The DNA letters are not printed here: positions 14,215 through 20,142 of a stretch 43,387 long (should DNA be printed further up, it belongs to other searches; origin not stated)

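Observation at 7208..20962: Self-contained FAS-II-like operon with its own ACP, PPTase and carboxylase, ending in two lipid acyltransferases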

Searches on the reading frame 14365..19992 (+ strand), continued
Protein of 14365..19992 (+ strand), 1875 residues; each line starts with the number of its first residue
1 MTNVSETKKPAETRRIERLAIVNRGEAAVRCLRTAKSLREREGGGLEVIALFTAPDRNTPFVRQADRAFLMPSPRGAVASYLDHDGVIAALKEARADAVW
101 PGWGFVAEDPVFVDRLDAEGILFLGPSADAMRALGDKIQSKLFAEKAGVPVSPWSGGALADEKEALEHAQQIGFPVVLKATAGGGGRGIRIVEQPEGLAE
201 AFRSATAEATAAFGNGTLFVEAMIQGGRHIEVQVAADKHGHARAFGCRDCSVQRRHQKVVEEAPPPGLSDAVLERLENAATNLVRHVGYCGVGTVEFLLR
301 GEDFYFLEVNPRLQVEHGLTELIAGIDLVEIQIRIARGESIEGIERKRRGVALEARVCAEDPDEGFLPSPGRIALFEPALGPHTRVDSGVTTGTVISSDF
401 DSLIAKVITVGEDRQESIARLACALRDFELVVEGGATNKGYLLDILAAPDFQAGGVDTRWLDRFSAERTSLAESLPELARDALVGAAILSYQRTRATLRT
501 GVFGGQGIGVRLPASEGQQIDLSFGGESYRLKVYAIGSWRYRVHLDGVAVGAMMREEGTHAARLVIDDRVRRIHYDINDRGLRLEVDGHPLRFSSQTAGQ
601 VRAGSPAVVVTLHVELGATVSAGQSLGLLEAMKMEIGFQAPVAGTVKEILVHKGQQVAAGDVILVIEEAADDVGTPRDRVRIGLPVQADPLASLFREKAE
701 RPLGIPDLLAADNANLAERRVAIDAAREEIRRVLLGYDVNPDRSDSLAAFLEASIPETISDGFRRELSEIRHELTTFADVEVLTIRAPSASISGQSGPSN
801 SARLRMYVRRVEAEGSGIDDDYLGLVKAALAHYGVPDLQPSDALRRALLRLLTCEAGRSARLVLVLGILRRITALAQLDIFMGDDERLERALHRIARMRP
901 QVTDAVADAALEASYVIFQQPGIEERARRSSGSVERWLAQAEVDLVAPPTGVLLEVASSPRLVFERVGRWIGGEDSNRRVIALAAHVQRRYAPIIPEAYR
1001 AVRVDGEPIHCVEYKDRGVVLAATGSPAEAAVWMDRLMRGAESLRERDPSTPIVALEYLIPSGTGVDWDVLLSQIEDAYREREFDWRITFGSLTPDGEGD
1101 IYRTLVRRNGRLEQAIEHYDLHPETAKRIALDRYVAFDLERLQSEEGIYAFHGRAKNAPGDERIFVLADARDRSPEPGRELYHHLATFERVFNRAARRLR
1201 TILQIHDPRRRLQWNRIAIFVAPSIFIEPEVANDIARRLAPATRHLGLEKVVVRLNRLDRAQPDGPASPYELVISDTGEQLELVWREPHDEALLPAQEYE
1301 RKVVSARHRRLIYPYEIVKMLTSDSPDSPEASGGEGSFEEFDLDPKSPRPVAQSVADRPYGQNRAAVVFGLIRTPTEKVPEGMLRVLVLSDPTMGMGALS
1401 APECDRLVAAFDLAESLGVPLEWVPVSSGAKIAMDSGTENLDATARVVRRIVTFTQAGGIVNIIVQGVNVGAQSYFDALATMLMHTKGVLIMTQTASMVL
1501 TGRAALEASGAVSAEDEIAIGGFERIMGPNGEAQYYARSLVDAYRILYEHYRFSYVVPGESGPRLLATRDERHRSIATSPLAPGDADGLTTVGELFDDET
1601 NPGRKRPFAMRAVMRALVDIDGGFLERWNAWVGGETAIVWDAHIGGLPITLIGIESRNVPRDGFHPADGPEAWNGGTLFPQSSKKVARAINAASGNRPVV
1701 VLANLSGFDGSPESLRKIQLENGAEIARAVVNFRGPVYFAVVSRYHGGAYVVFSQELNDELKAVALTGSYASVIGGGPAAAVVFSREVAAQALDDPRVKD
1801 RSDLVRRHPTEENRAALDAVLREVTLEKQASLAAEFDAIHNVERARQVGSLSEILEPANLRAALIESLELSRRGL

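Call 13: find_encoding_contigs(protein=P0002, flank=10000, max_places=2)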
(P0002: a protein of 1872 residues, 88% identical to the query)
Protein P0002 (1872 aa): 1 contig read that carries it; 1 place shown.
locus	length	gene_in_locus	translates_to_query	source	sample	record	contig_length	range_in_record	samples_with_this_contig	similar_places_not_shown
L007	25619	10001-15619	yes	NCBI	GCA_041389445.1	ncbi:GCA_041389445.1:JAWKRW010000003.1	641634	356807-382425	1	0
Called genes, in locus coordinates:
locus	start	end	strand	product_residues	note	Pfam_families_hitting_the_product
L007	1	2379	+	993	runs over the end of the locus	PF13307:Helicase_C_2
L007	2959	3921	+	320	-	PF00106:adh_short, PF13561:adh_short_C2, PF00106:adh_short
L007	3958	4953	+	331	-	PF08545:ACP_syn_III, PF08541:ACP_syn_III_C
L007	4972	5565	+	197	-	PF07977:FabA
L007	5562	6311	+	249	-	PF00106:adh_short, PF08659:KR, PF13561:adh_short_C2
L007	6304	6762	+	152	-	PF22817:ApeP-like (weak), PF07977:FabA, PF22818:ApeI-like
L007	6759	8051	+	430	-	PF00109:ketoacyl-synt, PF02801:Ketoacyl-synt_C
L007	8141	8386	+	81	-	PF00550:PP-binding (weak)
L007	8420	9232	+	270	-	PF01553:Acyltransferase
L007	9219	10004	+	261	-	PF01648:ACPS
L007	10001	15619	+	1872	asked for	PF00289:Biotin_carb_N, PF02222:ATP-grasp, PF02786:CPSase_L_D2, PF07478:Dala_Dala_lig_C (weak), PF02785:Biotin_carb_C, PF00364:Biotin_lipoyl, PF25917:BSH_RND (weak), PF01039:Carboxyl_trans, +1 more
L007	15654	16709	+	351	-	PF03279:Lip_A_acyltrans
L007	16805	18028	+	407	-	PF04055:Radical_SAM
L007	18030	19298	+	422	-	PF04055:Radical_SAM, PF19288:CofH_C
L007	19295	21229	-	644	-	PF11638:DnaA_N, PF00308:Bac_DnaA, PF01695:IstB_IS21 (faint), PF13191:AAA_16 (weak), PF00308:Bac_DnaA, PF08299:Bac_DnaA_C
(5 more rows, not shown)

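Call 44: search_solved_structures(query=A2, max_evalue=1e-20, show_alignments=0)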
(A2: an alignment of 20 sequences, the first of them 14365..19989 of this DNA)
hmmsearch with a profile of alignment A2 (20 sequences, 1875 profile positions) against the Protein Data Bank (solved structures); distinct sequences matched with E-value up to 1e-20: 83 (the best 60 are shown).
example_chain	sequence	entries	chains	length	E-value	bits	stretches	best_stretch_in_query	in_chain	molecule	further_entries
9tps_G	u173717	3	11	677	3.8e-148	498.4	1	7-456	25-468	Biotin carboxylase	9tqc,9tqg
3u9s_A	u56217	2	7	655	6.1e-145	487.8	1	4-662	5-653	Methylcrotonyl-CoA carboxylase, alpha-subunit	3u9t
9wkr_A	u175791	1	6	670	3.3e-143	482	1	5-658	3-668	Propionyl-CoA carboxylase alpha chain, mitochondrial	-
7ybu_A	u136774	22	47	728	3.9e-143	481.8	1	4-658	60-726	Propionyl-CoA carboxylase alpha chain, mitochondrial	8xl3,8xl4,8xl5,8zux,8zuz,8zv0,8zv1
9yx0_D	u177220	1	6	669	2.7e-142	479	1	6-465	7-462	biotin carboxylase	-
8zuy_A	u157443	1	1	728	6.3e-142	477.8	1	4-658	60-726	Propionyl-CoA carboxylase alpha chain, mitochondrial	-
8j4z_E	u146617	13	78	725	1.4e-141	476.6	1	3-667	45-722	Methylcrotonoyl-CoA carboxylase subunit alpha, mitochondrial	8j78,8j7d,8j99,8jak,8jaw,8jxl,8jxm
6ybp_G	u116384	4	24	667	7.1e-141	474.3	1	8-522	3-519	Propionyl-CoA carboxylase alpha subunit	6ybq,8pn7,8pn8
4hnt_A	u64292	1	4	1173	8.4e-141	474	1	2-454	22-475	Pyruvate carboxylase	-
3bg5_A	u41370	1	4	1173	2.5e-140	472.4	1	2-454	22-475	Pyruvate carboxylase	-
4hnu_A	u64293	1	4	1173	6.5e-140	471.1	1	2-454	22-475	Pyruvate carboxylase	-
3ho8_A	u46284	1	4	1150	7.7e-140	470.8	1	5-454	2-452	Pyruvate carboxylase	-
3hbl_A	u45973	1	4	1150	7.7e-140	470.8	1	5-454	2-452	Pyruvate carboxylase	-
3hb9_A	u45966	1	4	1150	7.7e-140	470.8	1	5-454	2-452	Pyruvate carboxylase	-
7wta_A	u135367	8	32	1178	1.7e-139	469.7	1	4-457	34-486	Pyruvate carboxylase, mitochondrial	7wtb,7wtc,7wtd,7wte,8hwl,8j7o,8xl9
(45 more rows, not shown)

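Call 45: search_protein_families(library=pfam, alignment_id=A2, max_evalue=0.1)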
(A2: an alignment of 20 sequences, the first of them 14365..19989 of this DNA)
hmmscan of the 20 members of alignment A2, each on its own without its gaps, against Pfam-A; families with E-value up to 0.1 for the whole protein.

A. member 1, window:14365-19989:+ (1875 aa): 17 families
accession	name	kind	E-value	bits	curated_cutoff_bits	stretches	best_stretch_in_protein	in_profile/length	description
PF02786.22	CPSase_L_D2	-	2.5e-64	217.1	19.8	1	136-342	1-209/211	Carbamoyl-phosphate synthase L chain, ATP binding domain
PF01039.27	Carboxyl_trans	-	1.2e-32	113.6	22.3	1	1381-1871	55-478/493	Carboxyl transferase domain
PF02785.25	Biotin_carb_C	-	6.3e-31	107.1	32.4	1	354-462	1-107/108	Biotin carboxylase C-terminal domain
PF00289.28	Biotin_carb_N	-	2.9e-30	105.4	25.5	1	16-131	2-110/110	Biotin carboxylase, N-terminal domain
PF02222.28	ATP-grasp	-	1.5e-15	57.7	27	1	143-312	2-162/179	ATP-grasp domain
PF00364.28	Biotin_lipoyl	-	3.3e-15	56.1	22.1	1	600-666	2-73/73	Biotin-requiring enzyme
PF13533.13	Biotin_lipoyl_2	-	8e-11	41.9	29.8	1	639-667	4-32/32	Biotin-lipoyl like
PF07478.18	Dala_Dala_lig_C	-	4.5e-07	30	24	1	145-311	3-174/204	D-ala D-ala ligase C-terminus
PF02655.19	ATP-grasp_3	-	7.3e-07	29.9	23.2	1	136-314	3-158/160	ATP-grasp domain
PF13437.12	HlyD_3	-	0.00022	22.4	22.2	1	639-668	3-32/106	HlyD family secretion protein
PF01071.24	GARS_A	-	0.0037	17.5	27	1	136-233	2-97/194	Phosphoribosylglycinamide synthetase, ATP-grasp (A) domain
PF13549.11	ATP-grasp_5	-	0.0051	16.6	27.6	1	136-238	11-120/221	ATP-grasp domain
PF05896.17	NQRA_N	-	0.0093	16.6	25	1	607-649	37-78/94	NqrA N-terminal barrel-sandwich hybrid domain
PF08326.17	ACC_central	-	0.015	14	23.2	0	1119-1230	534-644/726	Acetyl-CoA carboxylase, central region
PF15632.11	ATPgrasp_Ter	-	0.016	15.4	29.1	1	274-347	47-119/131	ATP-grasp in the biosynthetic pathway with Ter operon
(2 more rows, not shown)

B. families by the number of members that match (of 20 scanned): 25 families
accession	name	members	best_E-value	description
PF02786.22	CPSase_L_D2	20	1e-69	Carbamoyl-phosphate synthase L chain, ATP binding domain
PF01039.27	Carboxyl_trans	20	2.6e-35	Carboxyl transferase domain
PF00289.28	Biotin_carb_N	20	5.5e-33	Biotin carboxylase, N-terminal domain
PF02785.25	Biotin_carb_C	20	8.9e-32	Biotin carboxylase C-terminal domain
PF00364.28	Biotin_lipoyl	20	2.6e-16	Biotin-requiring enzyme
PF02222.28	ATP-grasp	20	1.5e-15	ATP-grasp domain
PF13533.13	Biotin_lipoyl_2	20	1.9e-12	Biotin-lipoyl like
PF07478.18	Dala_Dala_lig_C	20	1.3e-10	D-ala D-ala ligase C-terminus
PF02655.19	ATP-grasp_3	20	1.3e-09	ATP-grasp domain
PF13437.12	HlyD_3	20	4.1e-06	HlyD family secretion protein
PF05896.17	NQRA_N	18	0.00012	NqrA N-terminal barrel-sandwich hybrid domain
PF16576.10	HlyD_D23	18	0.00023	Barrel-sandwich domain of CusB or HlyD membrane-fusion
PF13549.11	ATP-grasp_5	17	0.00012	ATP-grasp domain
PF15632.11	ATPgrasp_Ter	16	0.00058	ATP-grasp in the biosynthetic pathway with Ter operon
PF08326.17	ACC_central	14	3.2e-08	Acetyl-CoA carboxylase, central region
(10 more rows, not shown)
